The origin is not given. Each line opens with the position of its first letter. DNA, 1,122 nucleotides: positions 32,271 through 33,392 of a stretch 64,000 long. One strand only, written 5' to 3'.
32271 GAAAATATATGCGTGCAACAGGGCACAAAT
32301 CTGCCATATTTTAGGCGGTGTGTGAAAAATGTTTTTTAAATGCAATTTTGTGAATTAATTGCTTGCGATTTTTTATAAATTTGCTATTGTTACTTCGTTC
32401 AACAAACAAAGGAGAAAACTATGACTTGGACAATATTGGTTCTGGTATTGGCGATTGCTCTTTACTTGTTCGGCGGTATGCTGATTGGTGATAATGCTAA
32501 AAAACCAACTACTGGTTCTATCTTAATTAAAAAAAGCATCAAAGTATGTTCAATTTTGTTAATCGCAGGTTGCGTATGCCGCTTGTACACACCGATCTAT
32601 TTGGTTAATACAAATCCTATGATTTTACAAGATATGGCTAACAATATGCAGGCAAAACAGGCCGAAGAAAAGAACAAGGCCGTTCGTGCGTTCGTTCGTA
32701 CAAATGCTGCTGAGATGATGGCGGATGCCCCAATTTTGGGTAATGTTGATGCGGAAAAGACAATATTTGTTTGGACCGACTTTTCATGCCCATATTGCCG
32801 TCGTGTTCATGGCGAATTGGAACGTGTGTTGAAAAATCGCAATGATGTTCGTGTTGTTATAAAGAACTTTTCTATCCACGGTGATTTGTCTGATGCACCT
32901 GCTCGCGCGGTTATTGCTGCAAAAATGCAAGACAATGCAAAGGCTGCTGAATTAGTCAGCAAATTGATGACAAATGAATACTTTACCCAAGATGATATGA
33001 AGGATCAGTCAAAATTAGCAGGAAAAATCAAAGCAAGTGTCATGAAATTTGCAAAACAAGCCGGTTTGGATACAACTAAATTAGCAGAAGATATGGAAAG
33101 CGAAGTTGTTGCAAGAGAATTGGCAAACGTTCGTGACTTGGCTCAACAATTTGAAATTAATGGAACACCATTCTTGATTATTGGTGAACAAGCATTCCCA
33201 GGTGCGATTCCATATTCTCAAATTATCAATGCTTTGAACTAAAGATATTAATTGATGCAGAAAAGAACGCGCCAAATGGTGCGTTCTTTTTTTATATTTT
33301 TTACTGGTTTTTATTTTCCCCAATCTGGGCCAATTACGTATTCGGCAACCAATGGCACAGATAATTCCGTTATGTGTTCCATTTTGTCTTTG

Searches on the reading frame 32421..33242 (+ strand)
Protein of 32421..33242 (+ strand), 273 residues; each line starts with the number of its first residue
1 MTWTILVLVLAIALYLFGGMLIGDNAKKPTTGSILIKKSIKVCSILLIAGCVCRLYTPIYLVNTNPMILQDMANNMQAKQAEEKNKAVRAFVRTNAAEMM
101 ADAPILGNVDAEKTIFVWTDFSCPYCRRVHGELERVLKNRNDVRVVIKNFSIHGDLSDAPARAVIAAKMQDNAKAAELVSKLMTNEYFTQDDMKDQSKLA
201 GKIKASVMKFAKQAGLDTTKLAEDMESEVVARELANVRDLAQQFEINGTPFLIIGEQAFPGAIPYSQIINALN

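Call 27: search_protein_families(library=pfam, proteins=[window:32421-33242:+], max_evalue=0.01)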
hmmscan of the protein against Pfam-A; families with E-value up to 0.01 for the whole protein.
window:32421-33242:+ (273 aa): 5 families
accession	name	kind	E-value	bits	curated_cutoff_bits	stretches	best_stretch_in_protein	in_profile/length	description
PF01323.26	DSBA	-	1.2e-19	71.3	25.6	1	114-272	1-190/191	DSBA-like thioredoxin domain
PF13462.12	Thioredoxin_4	-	4.9e-18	66.3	23.2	1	104-271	6-162/165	Thioredoxin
PF13098.12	Thioredoxin_2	-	1.1e-07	32.6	27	1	112-271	6-103/104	Thioredoxin-like domain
PF13743.12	Thioredoxin_5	-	2.5e-07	31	27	1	159-255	76-164/186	Thioredoxin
PF13192.12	Thioredoxin_3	-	0.003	18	24.8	0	220-272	22-74/76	Thioredoxin domain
